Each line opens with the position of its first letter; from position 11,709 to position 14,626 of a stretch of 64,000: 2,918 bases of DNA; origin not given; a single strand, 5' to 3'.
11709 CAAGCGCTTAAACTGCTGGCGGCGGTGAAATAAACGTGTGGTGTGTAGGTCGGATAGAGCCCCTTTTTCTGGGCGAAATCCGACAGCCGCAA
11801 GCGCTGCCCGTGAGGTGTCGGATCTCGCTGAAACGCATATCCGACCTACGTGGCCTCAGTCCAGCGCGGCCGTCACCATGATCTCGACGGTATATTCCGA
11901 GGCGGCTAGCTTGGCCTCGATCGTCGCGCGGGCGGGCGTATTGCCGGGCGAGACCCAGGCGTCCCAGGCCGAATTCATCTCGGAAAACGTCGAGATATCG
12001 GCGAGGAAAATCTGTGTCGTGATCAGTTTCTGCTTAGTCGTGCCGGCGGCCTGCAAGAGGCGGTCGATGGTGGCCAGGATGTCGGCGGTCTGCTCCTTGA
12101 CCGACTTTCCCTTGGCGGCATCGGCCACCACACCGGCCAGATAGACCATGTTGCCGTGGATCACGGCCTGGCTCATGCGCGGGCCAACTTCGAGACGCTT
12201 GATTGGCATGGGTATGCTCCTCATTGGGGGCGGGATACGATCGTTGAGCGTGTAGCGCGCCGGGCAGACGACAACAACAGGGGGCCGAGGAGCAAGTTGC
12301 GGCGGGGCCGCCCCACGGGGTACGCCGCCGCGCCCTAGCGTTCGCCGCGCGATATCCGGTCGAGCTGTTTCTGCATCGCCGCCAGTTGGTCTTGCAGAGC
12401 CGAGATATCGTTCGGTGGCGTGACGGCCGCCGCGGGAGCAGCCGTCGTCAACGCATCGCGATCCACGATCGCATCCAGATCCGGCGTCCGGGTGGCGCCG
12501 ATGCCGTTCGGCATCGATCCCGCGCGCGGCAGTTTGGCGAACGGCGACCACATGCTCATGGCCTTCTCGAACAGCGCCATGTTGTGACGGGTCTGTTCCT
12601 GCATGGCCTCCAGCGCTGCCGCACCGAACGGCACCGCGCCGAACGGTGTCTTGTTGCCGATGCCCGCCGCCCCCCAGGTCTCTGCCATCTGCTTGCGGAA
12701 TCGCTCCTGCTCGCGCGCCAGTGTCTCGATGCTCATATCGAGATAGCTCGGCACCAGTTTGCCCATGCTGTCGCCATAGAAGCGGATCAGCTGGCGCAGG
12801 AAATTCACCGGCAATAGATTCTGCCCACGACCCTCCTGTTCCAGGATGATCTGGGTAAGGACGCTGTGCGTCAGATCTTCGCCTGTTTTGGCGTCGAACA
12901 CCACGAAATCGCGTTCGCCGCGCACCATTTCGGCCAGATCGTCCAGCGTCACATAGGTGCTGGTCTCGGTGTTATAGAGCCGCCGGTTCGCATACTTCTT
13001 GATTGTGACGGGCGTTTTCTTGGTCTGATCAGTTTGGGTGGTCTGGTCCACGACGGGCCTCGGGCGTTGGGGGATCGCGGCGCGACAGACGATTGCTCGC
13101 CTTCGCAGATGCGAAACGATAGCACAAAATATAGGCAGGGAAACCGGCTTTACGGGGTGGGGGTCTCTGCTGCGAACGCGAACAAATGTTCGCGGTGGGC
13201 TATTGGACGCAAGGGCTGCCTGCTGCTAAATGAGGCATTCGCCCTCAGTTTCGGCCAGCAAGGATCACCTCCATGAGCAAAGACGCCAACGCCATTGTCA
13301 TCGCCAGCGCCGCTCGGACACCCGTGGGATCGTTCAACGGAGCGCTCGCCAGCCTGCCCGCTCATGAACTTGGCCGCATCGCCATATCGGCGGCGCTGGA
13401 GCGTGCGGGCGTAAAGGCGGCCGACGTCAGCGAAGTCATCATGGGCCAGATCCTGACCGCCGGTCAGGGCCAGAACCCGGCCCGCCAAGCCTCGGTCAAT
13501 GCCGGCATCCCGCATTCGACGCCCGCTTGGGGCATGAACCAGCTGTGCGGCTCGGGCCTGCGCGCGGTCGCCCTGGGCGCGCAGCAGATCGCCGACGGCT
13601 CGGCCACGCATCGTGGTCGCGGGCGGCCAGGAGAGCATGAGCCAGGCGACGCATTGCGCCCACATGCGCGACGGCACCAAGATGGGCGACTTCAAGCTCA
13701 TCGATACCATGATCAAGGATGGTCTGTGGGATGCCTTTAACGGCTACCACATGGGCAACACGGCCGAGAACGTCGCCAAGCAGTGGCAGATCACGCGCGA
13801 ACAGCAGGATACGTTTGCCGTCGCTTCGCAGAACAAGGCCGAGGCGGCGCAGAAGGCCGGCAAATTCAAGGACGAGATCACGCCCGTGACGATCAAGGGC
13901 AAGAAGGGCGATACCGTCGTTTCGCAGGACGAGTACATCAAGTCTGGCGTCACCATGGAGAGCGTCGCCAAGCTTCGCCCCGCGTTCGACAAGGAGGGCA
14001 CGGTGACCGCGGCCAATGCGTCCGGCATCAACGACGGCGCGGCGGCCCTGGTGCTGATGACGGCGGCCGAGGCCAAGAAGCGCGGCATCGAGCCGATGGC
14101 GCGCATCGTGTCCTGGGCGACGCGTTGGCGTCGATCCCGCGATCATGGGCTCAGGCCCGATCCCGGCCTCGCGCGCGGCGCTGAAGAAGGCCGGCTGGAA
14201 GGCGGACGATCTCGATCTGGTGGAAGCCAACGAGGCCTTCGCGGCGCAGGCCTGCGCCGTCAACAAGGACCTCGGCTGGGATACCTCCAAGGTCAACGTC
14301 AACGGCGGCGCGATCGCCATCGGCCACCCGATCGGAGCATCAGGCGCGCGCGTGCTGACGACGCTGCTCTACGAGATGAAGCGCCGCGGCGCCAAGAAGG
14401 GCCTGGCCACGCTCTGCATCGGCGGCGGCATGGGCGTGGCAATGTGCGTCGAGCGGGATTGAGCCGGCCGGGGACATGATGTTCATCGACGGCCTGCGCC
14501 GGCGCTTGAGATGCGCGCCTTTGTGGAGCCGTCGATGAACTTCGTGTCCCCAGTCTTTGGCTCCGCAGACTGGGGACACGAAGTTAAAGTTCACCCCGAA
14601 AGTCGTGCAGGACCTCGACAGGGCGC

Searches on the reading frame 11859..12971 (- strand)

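Call 17: search_protein_families(library=pfam, proteins=[window:11859-12971:-], max_evalue=0.01)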
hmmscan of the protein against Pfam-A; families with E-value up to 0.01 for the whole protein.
window:11859-12971:- (371 aa): 1 family
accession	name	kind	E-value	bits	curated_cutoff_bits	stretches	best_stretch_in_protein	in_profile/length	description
PF01042.26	Ribonuc_L-PSP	-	5.7e-24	84.9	27.3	1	265-369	10-120/121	Endoribonuclease L-PSP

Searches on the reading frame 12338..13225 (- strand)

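Call 17: search_protein_families(library=pfam, proteins=[window:12338-13225:-], max_evalue=0.01)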
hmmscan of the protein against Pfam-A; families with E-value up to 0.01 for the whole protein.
window:12338-13225:- (296 aa): 2 families
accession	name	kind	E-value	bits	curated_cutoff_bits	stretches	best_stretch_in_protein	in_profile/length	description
PF07879.16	PHB_acc_N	-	4.7e-31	107.1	25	1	74-133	1-60/61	PHB/PHA accumulation regulator DNA-binding domain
PF05233.18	PHB_acc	-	4.3e-16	59.1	27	1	138-177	1-40/40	PHB accumulation regulatory domain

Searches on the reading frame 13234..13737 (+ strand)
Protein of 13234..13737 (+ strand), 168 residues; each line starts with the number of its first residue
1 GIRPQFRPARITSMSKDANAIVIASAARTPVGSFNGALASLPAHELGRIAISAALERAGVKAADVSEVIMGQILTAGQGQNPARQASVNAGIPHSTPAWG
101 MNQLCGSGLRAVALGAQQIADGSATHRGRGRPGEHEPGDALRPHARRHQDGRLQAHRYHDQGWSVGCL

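Call 17: search_protein_families(library=pfam, proteins=[window:13234-13737:+], max_evalue=0.01)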
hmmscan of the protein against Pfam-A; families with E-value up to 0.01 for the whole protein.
window:13234-13737:+ (168 aa): 1 family
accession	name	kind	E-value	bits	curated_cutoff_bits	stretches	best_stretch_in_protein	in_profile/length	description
PF00108.29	Thiolase_N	-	3.8e-36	125.2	26.4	1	21-124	1-104/260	Thiolase, N-terminal domain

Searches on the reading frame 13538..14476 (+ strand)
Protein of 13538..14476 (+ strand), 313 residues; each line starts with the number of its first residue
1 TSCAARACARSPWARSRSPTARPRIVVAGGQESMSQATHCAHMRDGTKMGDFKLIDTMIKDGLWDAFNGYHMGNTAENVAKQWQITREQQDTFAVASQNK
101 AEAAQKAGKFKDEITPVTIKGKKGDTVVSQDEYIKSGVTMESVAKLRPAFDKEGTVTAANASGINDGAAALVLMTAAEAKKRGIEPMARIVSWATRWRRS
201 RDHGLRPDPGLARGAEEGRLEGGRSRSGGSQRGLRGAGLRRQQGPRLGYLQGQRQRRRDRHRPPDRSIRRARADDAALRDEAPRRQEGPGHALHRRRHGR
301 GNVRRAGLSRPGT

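Call 17: search_protein_families(library=pfam, proteins=[window:13538-14476:+], max_evalue=0.01)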
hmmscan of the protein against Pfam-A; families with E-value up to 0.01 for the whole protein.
window:13538-14476:+ (313 aa): 1 family
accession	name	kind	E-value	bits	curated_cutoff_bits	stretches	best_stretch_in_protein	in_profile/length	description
PF00108.29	Thiolase_N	-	9.7e-66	222.2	26.4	1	24-176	105-259/260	Thiolase, N-terminal domain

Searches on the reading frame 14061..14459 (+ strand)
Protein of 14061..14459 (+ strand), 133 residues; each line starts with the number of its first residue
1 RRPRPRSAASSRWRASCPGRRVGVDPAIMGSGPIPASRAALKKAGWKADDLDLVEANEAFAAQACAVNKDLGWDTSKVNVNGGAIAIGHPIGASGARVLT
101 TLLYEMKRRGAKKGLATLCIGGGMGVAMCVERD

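Call 17: search_protein_families(library=pfam, proteins=[window:14061-14459:+], max_evalue=0.01)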
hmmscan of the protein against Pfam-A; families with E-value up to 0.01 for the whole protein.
window:14061-14459:+ (133 aa): 2 families
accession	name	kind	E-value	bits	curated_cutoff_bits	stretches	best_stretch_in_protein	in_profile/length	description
PF02803.24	Thiolase_C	-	4.3e-51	172.1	27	1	21-132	12-123/123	Thiolase, C-terminal domain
PF22691.2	Thiolase_C_1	-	0.00012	22.3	28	0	36-72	23-59/144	Thiolase C-terminal domain-like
